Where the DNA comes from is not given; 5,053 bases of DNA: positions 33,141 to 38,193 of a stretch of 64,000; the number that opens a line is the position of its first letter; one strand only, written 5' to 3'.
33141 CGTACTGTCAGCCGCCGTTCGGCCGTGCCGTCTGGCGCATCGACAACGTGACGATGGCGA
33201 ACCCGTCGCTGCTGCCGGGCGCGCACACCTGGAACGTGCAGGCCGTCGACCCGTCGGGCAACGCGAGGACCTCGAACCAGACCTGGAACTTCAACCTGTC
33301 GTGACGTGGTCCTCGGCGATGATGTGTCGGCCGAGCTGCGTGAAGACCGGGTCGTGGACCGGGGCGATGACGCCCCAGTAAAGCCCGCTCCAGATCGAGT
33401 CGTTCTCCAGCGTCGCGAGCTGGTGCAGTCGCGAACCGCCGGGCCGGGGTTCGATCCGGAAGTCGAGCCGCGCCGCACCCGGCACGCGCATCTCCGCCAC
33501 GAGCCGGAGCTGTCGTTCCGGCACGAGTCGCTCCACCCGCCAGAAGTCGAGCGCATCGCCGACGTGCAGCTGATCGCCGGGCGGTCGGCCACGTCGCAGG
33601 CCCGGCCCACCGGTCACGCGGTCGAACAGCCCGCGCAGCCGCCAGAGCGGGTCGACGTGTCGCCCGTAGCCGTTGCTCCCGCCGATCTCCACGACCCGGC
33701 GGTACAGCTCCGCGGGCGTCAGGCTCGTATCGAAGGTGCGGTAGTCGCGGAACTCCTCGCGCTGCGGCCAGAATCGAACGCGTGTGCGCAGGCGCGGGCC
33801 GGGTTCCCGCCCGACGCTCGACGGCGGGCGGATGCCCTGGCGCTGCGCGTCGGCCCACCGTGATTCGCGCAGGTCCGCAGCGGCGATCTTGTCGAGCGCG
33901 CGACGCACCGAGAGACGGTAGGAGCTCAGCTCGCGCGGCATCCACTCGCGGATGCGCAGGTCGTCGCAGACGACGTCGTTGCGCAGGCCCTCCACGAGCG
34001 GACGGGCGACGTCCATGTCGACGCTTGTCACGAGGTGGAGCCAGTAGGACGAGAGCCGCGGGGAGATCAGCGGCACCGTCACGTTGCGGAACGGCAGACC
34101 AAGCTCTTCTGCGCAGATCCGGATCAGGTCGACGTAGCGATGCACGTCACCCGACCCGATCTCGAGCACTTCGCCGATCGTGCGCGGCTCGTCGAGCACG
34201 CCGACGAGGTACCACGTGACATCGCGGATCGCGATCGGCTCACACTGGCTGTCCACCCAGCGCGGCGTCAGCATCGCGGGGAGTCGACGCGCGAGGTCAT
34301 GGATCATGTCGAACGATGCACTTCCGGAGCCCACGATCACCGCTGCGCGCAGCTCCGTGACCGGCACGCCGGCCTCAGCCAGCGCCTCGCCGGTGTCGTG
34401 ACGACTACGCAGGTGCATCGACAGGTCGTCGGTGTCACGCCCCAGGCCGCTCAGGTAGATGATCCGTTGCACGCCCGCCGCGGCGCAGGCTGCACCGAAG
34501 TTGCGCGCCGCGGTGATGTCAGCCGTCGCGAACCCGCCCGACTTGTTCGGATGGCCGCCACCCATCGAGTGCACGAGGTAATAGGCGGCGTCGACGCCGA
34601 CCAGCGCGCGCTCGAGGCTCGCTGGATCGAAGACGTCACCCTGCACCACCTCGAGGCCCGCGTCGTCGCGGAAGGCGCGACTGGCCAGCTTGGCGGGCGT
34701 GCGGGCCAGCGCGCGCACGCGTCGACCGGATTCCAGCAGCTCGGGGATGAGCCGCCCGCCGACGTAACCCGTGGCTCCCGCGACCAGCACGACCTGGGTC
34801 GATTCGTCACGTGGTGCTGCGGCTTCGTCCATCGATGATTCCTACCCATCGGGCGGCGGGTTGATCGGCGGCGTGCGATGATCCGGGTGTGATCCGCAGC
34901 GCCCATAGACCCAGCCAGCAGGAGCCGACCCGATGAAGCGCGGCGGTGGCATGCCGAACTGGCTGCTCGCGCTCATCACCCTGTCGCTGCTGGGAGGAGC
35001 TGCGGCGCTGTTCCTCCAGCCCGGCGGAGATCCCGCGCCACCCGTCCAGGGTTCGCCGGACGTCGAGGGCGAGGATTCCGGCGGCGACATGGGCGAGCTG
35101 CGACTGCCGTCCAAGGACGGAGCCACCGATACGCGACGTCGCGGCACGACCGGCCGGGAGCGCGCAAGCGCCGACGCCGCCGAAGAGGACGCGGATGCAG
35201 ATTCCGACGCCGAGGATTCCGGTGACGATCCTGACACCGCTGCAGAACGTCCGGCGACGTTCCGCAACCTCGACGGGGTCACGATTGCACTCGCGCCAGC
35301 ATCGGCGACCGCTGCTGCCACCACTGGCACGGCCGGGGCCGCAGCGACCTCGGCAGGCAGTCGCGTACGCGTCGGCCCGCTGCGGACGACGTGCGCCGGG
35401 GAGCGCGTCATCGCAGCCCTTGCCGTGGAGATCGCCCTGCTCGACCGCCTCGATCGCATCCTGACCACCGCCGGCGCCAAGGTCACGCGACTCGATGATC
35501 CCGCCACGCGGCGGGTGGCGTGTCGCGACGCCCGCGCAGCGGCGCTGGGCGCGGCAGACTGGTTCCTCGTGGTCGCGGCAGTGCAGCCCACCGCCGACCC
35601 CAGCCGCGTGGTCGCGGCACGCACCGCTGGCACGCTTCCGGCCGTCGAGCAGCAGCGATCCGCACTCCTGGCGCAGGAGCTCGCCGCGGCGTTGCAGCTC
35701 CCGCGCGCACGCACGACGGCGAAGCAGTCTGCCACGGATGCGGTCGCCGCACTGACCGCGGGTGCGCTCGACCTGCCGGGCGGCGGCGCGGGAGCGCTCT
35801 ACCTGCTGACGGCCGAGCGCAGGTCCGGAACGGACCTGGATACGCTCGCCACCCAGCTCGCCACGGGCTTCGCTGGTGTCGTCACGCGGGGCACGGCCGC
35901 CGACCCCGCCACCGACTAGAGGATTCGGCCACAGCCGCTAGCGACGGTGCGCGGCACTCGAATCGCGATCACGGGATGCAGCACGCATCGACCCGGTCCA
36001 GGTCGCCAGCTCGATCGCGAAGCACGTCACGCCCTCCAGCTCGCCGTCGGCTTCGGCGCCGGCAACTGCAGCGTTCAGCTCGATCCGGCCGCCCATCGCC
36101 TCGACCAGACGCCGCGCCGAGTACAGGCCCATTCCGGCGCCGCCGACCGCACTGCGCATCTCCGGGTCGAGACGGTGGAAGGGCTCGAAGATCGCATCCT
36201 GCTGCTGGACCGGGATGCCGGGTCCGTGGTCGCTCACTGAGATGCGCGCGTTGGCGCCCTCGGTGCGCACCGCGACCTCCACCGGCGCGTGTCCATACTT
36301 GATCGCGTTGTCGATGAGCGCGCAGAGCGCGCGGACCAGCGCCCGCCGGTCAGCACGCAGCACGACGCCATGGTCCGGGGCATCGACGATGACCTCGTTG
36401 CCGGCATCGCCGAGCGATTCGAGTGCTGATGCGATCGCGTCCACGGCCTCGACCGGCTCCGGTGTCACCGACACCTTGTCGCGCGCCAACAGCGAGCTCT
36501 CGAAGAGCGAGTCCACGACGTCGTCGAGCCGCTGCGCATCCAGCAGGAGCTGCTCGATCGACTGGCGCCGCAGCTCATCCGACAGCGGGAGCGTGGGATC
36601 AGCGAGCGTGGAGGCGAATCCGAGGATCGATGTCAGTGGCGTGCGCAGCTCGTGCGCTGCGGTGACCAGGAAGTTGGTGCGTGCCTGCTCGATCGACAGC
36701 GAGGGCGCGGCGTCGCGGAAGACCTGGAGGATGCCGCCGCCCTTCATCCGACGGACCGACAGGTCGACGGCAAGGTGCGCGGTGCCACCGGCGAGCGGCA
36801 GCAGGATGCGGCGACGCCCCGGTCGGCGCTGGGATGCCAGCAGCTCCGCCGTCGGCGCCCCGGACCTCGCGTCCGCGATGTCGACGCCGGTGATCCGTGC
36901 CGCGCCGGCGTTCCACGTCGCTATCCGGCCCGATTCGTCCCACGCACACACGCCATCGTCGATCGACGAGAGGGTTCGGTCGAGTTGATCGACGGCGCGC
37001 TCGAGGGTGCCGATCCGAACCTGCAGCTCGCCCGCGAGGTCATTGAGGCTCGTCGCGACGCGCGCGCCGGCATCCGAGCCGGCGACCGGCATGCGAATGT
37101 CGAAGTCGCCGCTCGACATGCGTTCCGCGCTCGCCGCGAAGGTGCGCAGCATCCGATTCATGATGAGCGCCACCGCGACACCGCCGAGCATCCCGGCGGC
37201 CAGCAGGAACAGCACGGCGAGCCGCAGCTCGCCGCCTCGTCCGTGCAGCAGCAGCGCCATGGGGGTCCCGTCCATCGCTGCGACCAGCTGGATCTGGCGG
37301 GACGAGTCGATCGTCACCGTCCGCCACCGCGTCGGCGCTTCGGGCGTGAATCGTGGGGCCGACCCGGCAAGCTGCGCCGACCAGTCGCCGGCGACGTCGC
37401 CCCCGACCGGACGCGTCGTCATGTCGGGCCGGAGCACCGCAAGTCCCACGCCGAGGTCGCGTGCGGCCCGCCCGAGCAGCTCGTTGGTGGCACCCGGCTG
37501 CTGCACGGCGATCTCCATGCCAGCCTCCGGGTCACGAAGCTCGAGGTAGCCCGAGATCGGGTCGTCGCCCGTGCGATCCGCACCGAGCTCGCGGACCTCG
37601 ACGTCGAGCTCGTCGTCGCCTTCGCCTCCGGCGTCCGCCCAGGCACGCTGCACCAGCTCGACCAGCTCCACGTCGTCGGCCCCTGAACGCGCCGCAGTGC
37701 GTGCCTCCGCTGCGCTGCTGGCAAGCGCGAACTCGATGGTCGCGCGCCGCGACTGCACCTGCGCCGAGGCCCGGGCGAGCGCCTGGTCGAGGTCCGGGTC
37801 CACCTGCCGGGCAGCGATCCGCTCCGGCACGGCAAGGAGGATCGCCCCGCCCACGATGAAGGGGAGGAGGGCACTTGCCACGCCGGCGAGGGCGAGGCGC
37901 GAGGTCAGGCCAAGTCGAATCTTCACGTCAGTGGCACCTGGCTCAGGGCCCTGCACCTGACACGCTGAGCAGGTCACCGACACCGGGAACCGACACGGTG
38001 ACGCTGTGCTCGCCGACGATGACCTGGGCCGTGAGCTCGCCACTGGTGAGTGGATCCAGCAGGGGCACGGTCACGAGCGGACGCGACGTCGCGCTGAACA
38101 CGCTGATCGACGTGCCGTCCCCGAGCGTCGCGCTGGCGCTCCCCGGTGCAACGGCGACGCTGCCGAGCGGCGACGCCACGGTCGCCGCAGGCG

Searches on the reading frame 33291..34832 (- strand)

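Call 94: search_protein_families(library=pfam, proteins=[window:33291-34832:-], max_evalue=0.001)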
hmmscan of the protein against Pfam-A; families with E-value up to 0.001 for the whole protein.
window:33291-34832:- (513 aa): 5 families
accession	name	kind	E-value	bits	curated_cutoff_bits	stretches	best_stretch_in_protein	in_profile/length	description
PF11066.14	DUF2867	-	9.9e-23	81.5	27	1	357-498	3-140/142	Protein of unknown function (DUF2867)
PF13460.12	NAD_binding_10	-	3.5e-21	76.4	27.2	1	19-135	1-104/184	NAD(P)H-binding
PF05368.20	NmrA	-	5.1e-19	69.4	27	1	12-254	2-244/298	NmrA-like family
PF01370.27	Epimerase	-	4.5e-11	43.1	20.9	1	15-128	1-114/240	NAD dependent epimerase/dehydratase family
PF01073.25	3Beta_HSD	-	4.1e-09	36.3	22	1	16-129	1-116/280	3-beta hydroxysteroid dehydrogenase/isomerase family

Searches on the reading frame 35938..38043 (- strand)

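Call 95: search_protein_families(library=pfam, proteins=[window:35938-38043:-], max_evalue=0.001)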
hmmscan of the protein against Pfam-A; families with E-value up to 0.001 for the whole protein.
window:35938-38043:- (701 aa): 3 families
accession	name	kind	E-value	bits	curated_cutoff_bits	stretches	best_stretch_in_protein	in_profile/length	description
PF02518.31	HATPase_c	-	9e-22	78.1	26.4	1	565-665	2-94/111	Histidine kinase-, DNA gyrase B-, and HSP90-like ATPase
PF00512.31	HisKA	-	6.9e-13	48.9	26.9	1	454-515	1-59/66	His Kinase A (phospho-acceptor) domain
PF00989.32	PAS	-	3.4e-09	37.1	22.6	1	353-461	2-109/113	PAS fold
